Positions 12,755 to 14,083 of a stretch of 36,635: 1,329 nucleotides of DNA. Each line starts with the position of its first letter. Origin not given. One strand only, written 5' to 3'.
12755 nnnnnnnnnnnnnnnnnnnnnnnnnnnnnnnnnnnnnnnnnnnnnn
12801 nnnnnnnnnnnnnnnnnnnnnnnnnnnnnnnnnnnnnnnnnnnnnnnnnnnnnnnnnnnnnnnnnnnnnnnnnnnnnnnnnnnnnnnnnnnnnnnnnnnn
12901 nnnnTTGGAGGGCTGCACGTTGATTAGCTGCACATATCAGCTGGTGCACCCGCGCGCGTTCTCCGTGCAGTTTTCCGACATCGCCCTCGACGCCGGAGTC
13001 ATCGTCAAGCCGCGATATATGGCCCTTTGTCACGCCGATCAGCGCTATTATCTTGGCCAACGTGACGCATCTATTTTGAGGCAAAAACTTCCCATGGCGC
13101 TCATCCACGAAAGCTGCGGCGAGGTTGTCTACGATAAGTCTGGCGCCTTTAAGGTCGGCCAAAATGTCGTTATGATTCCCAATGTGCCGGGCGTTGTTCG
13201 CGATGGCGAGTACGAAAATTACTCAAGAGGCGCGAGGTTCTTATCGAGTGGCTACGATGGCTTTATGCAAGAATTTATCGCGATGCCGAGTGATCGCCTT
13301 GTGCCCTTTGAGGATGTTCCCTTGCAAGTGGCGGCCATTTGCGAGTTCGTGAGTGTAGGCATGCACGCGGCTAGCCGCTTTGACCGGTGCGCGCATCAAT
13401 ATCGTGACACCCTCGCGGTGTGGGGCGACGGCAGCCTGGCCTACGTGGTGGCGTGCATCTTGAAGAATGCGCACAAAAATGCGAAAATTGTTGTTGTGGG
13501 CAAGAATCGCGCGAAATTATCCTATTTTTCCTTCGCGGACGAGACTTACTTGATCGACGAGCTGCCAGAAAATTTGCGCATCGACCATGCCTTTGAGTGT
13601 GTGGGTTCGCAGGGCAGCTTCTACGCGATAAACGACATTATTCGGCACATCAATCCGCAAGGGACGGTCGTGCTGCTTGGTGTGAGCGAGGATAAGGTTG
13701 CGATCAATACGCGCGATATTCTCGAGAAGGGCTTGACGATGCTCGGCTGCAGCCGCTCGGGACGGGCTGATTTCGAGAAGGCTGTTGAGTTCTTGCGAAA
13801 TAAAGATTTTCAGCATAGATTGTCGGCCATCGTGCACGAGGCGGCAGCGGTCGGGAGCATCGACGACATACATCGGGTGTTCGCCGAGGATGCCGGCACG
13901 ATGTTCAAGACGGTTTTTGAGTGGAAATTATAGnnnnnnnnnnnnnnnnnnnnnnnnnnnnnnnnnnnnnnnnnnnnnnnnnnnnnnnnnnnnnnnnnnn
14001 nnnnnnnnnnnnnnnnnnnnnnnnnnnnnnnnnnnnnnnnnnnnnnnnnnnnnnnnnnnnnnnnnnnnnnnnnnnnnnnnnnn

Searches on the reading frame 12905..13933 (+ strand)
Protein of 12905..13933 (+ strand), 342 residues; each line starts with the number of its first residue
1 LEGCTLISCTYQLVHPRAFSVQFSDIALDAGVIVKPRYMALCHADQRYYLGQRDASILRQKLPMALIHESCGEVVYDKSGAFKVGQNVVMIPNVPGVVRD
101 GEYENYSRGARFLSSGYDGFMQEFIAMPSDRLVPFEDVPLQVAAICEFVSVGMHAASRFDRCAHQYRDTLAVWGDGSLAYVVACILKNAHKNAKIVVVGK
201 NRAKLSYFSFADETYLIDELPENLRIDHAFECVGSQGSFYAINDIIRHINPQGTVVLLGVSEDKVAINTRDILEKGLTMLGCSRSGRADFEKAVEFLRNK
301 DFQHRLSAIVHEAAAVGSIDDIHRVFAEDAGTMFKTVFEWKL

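Call 16: search_protein_families(library=pfam, proteins=[window:12905-13933:+], max_evalue=0.001)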
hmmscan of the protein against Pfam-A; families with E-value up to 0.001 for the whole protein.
window:12905-13933:+ (342 aa): 3 families
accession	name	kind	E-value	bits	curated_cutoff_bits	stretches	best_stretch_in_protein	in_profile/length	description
PF08240.17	ADH_N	-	1.1e-11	45.4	23.5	1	31-136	4-103/104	Alcohol dehydrogenase GroES-like domain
PF00107.32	ADH_zinc_N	-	3e-11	43.8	31.8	1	192-297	14-127/129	Zinc-binding dehydrogenase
PF16912.11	Glu_dehyd_C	-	1.1e-08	35.2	34.9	1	149-330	10-202/211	Glucose dehydrogenase C-terminus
